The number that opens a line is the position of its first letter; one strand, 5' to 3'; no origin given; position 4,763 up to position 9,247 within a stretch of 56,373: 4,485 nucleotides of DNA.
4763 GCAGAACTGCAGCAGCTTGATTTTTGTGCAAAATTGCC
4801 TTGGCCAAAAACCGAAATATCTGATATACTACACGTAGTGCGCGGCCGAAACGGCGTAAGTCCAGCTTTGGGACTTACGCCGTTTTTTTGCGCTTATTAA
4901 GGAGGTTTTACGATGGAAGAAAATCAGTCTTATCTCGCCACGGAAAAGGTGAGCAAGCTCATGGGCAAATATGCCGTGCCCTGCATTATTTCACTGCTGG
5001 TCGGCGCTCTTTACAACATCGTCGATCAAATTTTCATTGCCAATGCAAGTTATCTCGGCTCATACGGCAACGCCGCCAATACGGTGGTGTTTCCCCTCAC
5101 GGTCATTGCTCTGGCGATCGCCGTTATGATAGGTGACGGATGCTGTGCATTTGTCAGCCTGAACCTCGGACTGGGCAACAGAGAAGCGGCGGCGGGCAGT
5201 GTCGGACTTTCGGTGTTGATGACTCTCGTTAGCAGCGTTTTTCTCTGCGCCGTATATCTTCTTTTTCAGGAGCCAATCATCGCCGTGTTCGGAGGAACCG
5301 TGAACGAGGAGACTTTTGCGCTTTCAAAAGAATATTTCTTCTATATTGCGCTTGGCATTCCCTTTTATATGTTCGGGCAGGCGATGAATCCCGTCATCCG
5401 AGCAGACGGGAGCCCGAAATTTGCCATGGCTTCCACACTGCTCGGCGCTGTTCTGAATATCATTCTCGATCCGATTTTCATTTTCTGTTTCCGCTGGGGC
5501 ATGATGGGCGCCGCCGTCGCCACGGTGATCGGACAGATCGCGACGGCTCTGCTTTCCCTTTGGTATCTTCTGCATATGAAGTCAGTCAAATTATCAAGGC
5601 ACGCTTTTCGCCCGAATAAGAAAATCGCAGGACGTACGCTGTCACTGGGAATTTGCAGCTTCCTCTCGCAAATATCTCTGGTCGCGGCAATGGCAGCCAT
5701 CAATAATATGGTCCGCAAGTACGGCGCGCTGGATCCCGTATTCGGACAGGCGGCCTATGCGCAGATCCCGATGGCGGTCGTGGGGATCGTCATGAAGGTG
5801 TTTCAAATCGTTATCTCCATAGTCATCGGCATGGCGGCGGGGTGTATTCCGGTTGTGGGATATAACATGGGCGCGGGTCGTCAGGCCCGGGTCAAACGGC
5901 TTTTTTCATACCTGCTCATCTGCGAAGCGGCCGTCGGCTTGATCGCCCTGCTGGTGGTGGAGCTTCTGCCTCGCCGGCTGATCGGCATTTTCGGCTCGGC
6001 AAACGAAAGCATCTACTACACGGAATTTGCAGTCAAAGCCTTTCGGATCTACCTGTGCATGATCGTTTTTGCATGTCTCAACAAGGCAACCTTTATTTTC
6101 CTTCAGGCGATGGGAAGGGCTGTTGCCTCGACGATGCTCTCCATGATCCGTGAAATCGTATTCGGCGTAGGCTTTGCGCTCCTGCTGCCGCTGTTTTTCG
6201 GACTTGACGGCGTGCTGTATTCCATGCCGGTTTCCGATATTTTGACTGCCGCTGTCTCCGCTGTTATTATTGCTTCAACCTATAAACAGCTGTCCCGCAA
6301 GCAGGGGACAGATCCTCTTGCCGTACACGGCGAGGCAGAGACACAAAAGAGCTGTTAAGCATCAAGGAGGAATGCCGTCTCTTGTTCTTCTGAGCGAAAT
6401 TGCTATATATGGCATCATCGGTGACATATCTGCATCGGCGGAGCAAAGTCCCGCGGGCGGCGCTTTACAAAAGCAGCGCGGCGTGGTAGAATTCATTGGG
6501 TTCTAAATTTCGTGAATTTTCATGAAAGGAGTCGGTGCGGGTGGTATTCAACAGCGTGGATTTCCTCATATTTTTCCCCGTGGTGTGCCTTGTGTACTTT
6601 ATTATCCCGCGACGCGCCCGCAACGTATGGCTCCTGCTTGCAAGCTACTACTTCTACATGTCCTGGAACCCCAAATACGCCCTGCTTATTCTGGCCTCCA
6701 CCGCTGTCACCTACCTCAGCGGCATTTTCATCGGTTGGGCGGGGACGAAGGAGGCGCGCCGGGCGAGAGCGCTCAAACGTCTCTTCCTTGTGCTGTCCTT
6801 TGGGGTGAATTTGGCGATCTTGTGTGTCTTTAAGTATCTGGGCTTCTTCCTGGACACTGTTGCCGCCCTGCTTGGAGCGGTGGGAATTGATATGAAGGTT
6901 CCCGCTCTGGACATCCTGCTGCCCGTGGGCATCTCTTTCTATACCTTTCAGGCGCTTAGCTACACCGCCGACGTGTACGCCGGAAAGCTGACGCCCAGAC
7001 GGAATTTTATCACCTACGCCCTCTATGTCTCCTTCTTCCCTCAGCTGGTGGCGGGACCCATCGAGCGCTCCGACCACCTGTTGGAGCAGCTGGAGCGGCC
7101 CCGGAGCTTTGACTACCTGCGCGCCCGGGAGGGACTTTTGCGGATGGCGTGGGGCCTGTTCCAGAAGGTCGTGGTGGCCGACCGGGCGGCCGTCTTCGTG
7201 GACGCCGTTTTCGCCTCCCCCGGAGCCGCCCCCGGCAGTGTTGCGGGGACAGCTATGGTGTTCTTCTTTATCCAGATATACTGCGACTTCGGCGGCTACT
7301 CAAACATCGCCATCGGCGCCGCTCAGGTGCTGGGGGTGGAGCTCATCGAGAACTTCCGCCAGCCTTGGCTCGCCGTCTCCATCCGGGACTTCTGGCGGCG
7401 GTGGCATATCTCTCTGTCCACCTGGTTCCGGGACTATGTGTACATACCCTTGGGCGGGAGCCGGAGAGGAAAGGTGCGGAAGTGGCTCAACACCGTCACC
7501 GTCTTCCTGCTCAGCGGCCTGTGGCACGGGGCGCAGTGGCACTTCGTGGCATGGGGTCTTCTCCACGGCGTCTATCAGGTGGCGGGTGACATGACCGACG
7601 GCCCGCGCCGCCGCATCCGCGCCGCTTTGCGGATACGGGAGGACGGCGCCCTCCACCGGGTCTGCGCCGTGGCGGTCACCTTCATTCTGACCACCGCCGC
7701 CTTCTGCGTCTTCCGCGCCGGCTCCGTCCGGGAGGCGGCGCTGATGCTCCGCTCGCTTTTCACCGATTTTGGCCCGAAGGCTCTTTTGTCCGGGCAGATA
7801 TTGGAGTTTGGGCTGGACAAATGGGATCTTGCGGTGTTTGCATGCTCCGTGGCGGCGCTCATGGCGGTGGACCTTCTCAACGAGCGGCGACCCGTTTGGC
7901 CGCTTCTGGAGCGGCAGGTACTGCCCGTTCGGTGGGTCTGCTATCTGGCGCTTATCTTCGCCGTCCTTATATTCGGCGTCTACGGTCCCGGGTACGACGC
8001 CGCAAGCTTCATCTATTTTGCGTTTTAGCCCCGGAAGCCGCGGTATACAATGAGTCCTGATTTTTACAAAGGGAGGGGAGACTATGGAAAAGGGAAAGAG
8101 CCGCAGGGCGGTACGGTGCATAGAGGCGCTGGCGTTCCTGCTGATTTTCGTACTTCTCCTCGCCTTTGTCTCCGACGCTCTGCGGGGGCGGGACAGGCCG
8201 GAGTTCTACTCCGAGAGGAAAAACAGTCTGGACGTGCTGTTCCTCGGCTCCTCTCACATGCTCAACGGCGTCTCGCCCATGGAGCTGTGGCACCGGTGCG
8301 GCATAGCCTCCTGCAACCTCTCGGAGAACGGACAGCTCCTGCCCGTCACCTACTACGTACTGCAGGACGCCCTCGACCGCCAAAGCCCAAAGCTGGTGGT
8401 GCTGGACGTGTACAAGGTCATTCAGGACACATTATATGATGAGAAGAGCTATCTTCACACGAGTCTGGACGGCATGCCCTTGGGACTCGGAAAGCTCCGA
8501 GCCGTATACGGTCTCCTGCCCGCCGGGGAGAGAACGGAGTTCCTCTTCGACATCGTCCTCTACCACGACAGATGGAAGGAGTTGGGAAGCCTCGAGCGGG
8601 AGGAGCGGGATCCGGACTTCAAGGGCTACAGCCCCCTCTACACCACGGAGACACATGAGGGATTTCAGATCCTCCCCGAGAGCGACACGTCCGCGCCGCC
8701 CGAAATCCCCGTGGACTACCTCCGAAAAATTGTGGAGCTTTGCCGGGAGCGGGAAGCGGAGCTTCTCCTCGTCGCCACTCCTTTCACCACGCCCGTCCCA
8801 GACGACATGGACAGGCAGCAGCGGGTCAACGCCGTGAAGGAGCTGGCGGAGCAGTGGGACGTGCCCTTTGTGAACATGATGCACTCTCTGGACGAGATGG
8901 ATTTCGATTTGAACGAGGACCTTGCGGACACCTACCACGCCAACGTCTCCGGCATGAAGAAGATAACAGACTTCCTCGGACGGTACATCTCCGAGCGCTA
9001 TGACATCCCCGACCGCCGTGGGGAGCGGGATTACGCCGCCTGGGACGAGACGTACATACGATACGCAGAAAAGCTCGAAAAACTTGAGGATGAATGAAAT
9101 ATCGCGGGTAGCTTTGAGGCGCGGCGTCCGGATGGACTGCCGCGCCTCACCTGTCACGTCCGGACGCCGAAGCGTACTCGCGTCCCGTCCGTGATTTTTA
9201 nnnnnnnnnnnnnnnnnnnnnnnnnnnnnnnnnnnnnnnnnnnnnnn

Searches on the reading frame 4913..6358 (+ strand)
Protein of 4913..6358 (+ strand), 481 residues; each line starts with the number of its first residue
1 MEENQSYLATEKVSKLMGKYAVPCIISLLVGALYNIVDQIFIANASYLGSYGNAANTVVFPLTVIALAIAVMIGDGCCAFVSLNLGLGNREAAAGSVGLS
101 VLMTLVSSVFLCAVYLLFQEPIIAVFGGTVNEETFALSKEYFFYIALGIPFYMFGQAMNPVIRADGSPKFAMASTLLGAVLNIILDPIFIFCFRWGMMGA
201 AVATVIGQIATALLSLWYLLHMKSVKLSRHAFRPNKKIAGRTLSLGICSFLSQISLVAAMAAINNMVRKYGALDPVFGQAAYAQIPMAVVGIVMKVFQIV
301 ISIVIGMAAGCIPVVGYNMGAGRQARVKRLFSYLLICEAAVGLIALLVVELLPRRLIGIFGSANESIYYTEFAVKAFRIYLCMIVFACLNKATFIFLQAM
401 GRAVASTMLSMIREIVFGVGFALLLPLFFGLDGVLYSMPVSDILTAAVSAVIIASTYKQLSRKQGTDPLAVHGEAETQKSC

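Call 11: search_protein_families(library=pfam, proteins=[window:4913-6358:+], max_evalue=0.001)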
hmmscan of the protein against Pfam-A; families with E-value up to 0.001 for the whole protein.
window:4913-6358:+ (481 aa): 1 family
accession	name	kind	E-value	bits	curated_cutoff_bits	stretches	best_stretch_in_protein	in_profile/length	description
PF01554.23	MatE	-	7.4e-31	107.4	24.9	2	23-188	1-161/161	MatE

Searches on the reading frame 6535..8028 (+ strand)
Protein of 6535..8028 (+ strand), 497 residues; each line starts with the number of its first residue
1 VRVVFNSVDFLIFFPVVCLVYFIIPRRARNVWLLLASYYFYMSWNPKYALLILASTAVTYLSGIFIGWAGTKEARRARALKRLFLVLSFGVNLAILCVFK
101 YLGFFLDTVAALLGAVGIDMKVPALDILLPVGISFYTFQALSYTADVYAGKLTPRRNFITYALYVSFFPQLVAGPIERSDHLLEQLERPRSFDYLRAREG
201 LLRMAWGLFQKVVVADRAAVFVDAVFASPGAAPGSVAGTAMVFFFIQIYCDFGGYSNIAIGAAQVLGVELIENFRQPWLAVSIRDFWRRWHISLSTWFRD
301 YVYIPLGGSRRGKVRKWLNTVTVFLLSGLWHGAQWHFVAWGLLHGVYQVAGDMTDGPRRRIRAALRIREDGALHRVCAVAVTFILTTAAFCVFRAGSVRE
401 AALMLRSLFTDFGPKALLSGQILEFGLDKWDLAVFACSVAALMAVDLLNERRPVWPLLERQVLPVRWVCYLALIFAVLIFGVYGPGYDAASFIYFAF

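Call 11: search_protein_families(library=pfam, proteins=[window:6535-8028:+], max_evalue=0.001)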
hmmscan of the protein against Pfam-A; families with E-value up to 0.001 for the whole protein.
window:6535-8028:+ (497 aa): 2 families
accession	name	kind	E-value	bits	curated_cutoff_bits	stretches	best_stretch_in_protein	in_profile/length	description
PF03062.24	MBOAT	-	7.6e-37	127.8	27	1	50-360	14-303/337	MBOAT, membrane-bound O-acyltransferase family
PF13813.11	MBOAT_2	-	3.3e-08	34.1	25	1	273-333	4-66/85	Membrane bound O-acyl transferase family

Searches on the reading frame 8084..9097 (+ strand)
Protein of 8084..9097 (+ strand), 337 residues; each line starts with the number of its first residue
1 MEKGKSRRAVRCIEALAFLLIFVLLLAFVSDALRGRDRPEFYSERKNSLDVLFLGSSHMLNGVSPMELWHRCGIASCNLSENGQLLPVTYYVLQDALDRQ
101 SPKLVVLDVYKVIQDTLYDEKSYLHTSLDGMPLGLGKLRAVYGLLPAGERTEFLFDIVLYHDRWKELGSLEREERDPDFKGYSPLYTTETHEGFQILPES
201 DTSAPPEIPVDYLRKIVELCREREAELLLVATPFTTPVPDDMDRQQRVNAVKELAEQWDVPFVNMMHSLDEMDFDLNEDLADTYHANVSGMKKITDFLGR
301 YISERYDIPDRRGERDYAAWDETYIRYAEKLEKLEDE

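Call 11: search_protein_families(library=pfam, proteins=[window:8084-9097:+], max_evalue=0.001)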
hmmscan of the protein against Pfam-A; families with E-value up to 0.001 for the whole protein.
window:8084-9097:+ (337 aa): 1 family
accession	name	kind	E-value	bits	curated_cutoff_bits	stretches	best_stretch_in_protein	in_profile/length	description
PF13472.12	Lipase_GDSL_2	-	1.4e-06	29.4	32.9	1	204-292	79-177/178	GDSL-like Lipase/Acylhydrolase family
